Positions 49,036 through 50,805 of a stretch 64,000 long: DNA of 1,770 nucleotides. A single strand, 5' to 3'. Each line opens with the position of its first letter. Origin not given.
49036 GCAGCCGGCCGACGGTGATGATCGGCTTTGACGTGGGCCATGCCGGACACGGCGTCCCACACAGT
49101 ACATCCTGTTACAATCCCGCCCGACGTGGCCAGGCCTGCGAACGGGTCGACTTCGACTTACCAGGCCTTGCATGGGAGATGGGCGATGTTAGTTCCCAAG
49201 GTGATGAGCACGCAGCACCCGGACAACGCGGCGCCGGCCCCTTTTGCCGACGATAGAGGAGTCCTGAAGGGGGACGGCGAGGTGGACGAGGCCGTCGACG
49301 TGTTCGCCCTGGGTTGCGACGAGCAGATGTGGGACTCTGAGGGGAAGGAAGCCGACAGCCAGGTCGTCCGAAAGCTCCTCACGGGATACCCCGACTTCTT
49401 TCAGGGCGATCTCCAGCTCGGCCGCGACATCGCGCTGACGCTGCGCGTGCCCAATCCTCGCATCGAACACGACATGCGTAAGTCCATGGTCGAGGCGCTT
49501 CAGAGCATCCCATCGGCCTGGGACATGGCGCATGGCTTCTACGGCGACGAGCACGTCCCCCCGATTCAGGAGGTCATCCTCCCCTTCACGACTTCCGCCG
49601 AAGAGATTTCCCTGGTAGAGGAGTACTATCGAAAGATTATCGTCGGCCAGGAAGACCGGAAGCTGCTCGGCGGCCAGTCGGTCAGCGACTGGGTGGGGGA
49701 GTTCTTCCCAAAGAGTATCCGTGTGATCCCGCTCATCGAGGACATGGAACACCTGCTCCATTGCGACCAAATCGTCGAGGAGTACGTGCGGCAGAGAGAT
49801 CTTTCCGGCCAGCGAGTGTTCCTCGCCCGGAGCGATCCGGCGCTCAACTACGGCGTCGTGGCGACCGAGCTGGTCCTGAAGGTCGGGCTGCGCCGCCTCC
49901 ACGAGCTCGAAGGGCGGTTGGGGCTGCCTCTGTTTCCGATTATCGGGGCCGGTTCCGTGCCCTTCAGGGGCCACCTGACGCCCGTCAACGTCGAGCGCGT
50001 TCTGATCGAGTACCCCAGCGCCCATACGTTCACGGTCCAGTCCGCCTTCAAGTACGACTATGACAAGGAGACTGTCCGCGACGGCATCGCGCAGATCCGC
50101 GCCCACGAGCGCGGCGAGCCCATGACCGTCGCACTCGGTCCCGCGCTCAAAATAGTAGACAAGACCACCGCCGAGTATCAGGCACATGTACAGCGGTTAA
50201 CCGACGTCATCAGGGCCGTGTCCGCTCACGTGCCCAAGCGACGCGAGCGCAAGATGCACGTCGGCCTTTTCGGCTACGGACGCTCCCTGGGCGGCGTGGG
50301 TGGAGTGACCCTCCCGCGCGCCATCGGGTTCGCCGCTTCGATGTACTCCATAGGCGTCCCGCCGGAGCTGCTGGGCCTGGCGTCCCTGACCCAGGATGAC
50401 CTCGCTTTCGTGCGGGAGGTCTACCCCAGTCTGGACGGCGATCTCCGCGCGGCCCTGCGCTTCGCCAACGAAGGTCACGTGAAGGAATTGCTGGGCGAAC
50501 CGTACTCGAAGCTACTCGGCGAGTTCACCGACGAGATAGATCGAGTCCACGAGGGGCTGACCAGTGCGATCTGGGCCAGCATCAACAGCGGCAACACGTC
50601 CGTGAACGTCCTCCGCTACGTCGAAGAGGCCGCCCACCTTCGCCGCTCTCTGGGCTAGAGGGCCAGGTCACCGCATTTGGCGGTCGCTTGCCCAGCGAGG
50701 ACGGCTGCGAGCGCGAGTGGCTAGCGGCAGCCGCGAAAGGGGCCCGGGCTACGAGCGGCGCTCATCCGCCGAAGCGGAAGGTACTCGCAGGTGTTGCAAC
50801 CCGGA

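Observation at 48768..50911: ppcA is bracketed by two diverged ~180-bp direct repeats with complementary termini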

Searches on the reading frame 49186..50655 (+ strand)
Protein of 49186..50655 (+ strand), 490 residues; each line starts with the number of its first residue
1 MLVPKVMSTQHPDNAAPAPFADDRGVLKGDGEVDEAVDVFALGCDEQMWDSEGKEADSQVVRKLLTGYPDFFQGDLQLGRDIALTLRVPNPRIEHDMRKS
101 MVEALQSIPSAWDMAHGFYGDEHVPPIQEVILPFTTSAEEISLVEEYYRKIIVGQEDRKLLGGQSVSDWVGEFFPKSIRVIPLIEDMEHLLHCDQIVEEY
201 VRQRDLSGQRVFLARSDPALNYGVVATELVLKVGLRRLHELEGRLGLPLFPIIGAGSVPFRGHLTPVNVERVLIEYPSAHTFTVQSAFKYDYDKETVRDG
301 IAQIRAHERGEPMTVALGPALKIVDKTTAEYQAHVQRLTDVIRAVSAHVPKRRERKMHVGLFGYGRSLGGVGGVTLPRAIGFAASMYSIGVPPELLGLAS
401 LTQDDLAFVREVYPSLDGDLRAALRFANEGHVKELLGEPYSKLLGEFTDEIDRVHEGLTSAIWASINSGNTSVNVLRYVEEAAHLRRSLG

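Call 14: find_encoding_contigs(protein=window:49186-50655:+, flank=10000, max_places=6)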
Protein window:49186-50655:+ (490 aa): no gene with exactly this product is on record in the collection.

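Call 42: find_homologous_proteins(query=window:49186-50655:+, max_evalue=1e-50)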
Query window:49186-50655:+ (490 aa): 5053 proteins with E <= 1e-50 among 8000 candidates; the best 120 are listed.
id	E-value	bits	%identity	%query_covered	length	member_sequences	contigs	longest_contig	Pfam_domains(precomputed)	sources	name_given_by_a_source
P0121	0.0e+0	1085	98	100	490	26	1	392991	PF14010.13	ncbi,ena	-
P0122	0.0e+0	1078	98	100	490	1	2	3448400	PF14010.13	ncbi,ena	-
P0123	0.0e+0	1047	94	100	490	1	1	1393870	PF14010.13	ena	-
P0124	0.0e+0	1020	92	100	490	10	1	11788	PF14010.13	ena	-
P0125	3.7e-297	1004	91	100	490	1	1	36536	PF14010.13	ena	-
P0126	7.7e-286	966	87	100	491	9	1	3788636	PF14010.13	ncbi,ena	-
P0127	2.5e-270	915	82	100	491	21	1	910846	PF14010.13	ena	-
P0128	7.8e-269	910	82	100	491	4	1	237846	PF14010.13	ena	-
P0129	1.6e-268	909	82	100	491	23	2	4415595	PF14010.13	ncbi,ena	-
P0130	7.2e-268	907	82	100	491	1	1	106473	PF14010.13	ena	-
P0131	6.9e-267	904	81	100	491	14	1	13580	PF14010.13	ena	-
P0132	1.8e-266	902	81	100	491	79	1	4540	PF14010.13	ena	-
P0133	9.9e-266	900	80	100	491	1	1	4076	PF14010.13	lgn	-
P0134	1.4e-264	896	80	100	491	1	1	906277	PF14010.13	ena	-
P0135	1.7e-263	893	80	100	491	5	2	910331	PF14010.13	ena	-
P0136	2.0e-263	892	81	99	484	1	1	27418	PF14010.13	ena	-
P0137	2.6e-263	892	80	100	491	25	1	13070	PF14010.13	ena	-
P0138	4.0e-263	891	81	100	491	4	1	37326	PF14010.13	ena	-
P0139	6.2e-263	891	80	100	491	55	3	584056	PF14010.13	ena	-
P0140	2.9e-262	888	80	100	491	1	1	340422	PF14010.13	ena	-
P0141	8.9e-262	887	80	100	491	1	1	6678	PF14010.13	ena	-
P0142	2.1e-261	886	80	100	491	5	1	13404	PF14010.13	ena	-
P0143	8.2e-261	884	79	100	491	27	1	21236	PF14010.13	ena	-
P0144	9.3e-261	883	79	100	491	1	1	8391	PF14010.13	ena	-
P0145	1.1e-260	883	79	100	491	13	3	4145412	PF14010.13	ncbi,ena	-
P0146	7.5e-260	880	80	100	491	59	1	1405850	PF14010.13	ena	-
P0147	2.5e-259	879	78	100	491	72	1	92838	PF14010.13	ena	-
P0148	2.7e-259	879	79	100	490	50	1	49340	PF14010.13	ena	-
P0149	1.2e-258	876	79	100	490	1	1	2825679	PF14010.13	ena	-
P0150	3.9e-258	875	79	100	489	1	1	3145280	PF14010.13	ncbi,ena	-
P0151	4.2e-258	875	79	100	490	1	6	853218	PF14010.13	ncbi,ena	-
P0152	4.4e-258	875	79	100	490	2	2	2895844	PF14010.13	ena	-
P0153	7.6e-258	874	79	100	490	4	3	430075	PF14010.13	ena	-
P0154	7.7e-258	874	79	100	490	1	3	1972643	PF14010.13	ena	-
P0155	8.2e-258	874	79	100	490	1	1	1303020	PF14010.13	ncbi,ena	-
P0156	1.5e-257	873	79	100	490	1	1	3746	PF14010.13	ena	-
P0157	1.6e-257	873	79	100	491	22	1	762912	PF14010.13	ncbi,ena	-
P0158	1.7e-257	873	78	100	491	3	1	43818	PF14010.13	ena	-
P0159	3.4e-257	872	79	100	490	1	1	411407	PF14010.13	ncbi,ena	-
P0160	3.8e-257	872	79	100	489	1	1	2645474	PF14010.13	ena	-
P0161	4.7e-257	871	79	99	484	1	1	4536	PF14010.13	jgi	jgi:phosphoenolpyruvate carboxylase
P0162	4.9e-257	871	79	100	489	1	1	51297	PF14010.13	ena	-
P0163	5.2e-257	871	79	100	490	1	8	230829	PF14010.13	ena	-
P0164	8.5e-257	870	79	100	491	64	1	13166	PF14010.13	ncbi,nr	ncbi:MAG: phosphoenolpyruvate carboxylase [Dehalococcoidia bacterium]|nr:phosphoenolpyruvate carboxy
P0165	9.6e-257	870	79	100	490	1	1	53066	PF14010.13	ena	-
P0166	1.0e-256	870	79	100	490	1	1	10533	PF14010.13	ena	-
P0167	1.4e-256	870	78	100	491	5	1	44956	PF14010.13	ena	-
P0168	1.8e-256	869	79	100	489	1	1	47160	PF14010.13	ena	-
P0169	1.9e-256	869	79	100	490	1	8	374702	PF14010.13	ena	-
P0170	3.3e-256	868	79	100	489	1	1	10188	PF14010.13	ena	-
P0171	4.2e-256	868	78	100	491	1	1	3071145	PF14010.13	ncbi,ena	-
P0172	6.6e-256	867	78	100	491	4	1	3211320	PF14010.13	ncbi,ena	-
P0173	1.0e-255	867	77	100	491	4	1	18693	PF14010.13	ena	-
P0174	3.7e-255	865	78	100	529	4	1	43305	PF14010.13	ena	-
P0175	1.2e-254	863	78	100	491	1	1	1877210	PF14010.13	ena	-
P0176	1.3e-254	863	76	100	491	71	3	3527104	PF14010.13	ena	-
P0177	1.7e-254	863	79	100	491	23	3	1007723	PF14010.13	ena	-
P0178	3.0e-254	862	76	100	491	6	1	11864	PF14010.13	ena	-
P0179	3.2e-254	862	77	100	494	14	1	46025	PF14010.13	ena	-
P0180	2.0e-253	859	78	100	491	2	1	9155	PF14010.13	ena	-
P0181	5.5e-253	858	78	100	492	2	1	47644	PF14010.13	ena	-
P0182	1.2e-252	857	78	100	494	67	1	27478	PF14010.13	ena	-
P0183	1.2e-252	857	76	100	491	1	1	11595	PF14010.13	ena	-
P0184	1.7e-252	856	78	100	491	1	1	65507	PF14010.13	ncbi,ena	-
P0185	1.7e-252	856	79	100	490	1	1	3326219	PF14010.13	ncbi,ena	-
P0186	1.9e-252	856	77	100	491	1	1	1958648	PF14010.13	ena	-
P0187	1.9e-252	856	77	100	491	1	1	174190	PF14010.13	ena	-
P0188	2.0e-252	856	77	100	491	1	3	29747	PF14010.13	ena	-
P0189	2.3e-252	856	76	100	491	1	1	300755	PF14010.13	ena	-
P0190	3.1e-252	855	77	100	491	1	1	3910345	PF14010.13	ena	-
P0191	3.6e-252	855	77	100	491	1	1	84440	PF14010.13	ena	-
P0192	3.8e-252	855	76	100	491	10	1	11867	PF14010.13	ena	-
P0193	4.4e-252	855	77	100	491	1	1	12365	PF14010.13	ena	-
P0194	5.6e-252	855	77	100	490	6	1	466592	PF14010.13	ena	-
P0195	5.8e-252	854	77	100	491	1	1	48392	PF14010.13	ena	-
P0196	5.9e-252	854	77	100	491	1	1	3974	PF14010.13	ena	-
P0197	6.7e-252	854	76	100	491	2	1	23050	PF14010.13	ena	-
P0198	7.7e-252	854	76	100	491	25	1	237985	PF14010.13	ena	-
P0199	9.0e-252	854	77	100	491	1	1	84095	PF14010.13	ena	-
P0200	9.6e-252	854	76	100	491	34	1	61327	PF14010.13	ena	-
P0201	1.1e-251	854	76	100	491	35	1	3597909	PF14010.13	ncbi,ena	-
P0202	1.1e-251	854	76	100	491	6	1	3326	PF14010.13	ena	-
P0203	1.3e-251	853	78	100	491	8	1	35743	PF14010.13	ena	-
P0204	1.7e-251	853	76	100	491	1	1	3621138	PF14010.13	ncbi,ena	-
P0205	2.0e-251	853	76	100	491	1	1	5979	PF14010.13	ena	-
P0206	6.6e-251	851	77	100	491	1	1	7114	PF14010.13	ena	-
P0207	8.6e-251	851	77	100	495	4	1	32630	PF14010.13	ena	-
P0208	9.5e-251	850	76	100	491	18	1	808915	PF14010.13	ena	-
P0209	9.7e-251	850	75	100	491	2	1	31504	PF14010.13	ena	-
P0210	1.1e-250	850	76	100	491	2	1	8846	PF14010.13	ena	-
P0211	1.9e-250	849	76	100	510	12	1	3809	PF14010.13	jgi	-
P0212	2.4e-250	849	76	100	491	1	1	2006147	PF14010.13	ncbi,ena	-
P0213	2.8e-250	849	77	100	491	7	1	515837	PF14010.13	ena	-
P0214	4.4e-250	848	76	100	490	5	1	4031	PF14010.13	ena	-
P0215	4.9e-250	848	76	100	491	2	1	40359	PF14010.13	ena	-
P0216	5.2e-250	848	77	100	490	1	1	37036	PF14010.13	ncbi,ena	-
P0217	6.0e-250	848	75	100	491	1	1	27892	PF14010.13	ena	-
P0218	7.0e-250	848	76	100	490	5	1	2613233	PF14010.13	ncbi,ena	-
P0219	9.8e-250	847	76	100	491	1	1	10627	PF14010.13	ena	-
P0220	1.1e-249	847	76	100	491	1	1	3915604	PF14010.13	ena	-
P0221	1.8e-249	846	76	100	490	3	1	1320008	PF14010.13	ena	-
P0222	2.2e-249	846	76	100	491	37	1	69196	PF14010.13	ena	-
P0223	2.6e-249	846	76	100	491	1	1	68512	PF14010.13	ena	-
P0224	2.7e-248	842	75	100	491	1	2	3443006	PF14010.13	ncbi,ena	-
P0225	4.9e-248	842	75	100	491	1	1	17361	PF14010.13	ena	-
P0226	6.8e-248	841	76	100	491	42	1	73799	PF14010.13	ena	-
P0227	1.7e-247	840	75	100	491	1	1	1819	PF14010.13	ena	-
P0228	2.0e-247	839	76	100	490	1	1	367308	PF14010.13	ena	-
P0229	2.1e-247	839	75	100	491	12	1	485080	PF14010.13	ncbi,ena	-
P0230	3.1e-247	839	75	100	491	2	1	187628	PF14010.13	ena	-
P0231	5.8e-247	838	75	100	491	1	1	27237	PF14010.13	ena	-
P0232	7.1e-247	838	77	100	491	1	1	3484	PF14010.13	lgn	-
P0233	7.8e-247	838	75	100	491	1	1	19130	PF14010.13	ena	-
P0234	7.9e-247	838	75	100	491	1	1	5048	PF14010.13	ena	-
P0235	3.9e-246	835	74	100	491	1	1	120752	PF14010.13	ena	-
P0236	7.1e-246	834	76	100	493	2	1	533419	PF14010.13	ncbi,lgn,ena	-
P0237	7.8e-246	834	75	100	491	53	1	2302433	PF14010.13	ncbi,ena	-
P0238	3.2e-245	832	75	100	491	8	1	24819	PF14010.13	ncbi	-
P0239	1.4e-244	830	74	100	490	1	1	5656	PF14010.13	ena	-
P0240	1.6e-244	830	76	100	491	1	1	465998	PF14010.13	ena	-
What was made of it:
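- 49186..50658 (+): ppcA (archaeal-type PEP carboxylase), the inserted gene. 98% identical to P0121/P0122 (call 42).
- On Horizontally acquired ppcA: There is a continuum of 75-98% homologs, and the one cluster in that list with a source name is called a Dehalococcoidia bacterium PEP carboxylase (call 42).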

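Call 43: find_encoding_contigs(protein=P0126, flank=5000, max_places=1)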
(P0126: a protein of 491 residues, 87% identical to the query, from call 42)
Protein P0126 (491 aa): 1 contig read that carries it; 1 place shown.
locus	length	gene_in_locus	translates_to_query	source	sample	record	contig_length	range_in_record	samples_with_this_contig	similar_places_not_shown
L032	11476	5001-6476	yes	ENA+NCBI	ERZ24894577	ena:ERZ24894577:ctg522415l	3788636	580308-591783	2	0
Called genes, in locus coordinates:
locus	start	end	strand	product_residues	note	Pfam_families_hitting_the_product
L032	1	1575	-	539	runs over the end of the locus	PF01268:FTHFS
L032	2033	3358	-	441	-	PF00291:PALP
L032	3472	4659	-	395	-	PF05977:MFS_3, PF07690:MFS_1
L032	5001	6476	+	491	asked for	PF14010:PEPcase_2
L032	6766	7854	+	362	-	PF01264:Chorismate_synt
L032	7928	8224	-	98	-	PF04255:DUF433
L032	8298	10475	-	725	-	PF00270:DEAD, PF12840:HTH_20 (faint), PF00271:Helicase_C, PF16124:RecQ_Zn_bind, PF09382:RQC, PF00570:HRDC, PF14493:HTH_40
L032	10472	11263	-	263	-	PF00561:Abhydrolase_1, PF12146:Hydrolase_4 (weak), PF12697:Abhydrolase_6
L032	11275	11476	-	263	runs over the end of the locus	PF00106:adh_short, PF08659:KR, PF13561:adh_short_C2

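Call 44: find_encoding_contigs(protein=P0129, flank=5000, max_places=1)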
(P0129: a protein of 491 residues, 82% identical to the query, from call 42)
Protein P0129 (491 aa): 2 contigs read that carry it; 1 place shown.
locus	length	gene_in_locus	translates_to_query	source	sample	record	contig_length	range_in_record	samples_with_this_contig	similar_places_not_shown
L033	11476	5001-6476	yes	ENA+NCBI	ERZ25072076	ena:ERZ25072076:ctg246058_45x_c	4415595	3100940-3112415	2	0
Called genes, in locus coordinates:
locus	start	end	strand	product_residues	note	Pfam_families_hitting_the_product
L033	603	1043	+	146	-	-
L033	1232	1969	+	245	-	PF02633:Creatininase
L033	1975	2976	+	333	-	PF24316:Tli3 (faint), PF13859:BNR_3 (faint), PF13088:BNR_2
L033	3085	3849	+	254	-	PF13701:DDE_Tnp_1_4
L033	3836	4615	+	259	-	PF13701:DDE_Tnp_1_4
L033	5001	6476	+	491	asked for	PF14010:PEPcase_2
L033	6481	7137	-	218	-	PF00300:His_Phos_1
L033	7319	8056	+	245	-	PF03328:HpcH_HpaI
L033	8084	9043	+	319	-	PF01436:NHL (faint), PF06739:SBBP (faint)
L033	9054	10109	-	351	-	PF01344:Kelch_1 (weak), PF13418:Beta-prop_TYW4, PF13964:Beta-prop_Calicin (weak), PF24681:Kelch_KLHDC2_KLHL20_DRC7, PF13415:Beta-prop_FBX42, PF13415:Beta-prop_FBX42, PF24981:Beta-prop_ATRN-LZTR1, PF24681:Kelch_KLHDC2_KLHL20_DRC7, +9 more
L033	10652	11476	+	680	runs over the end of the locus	PF20773:InhA-like_MAM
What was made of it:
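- Elsewhere, ppcA in L033 sits beside IS transposase genes (call 44).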
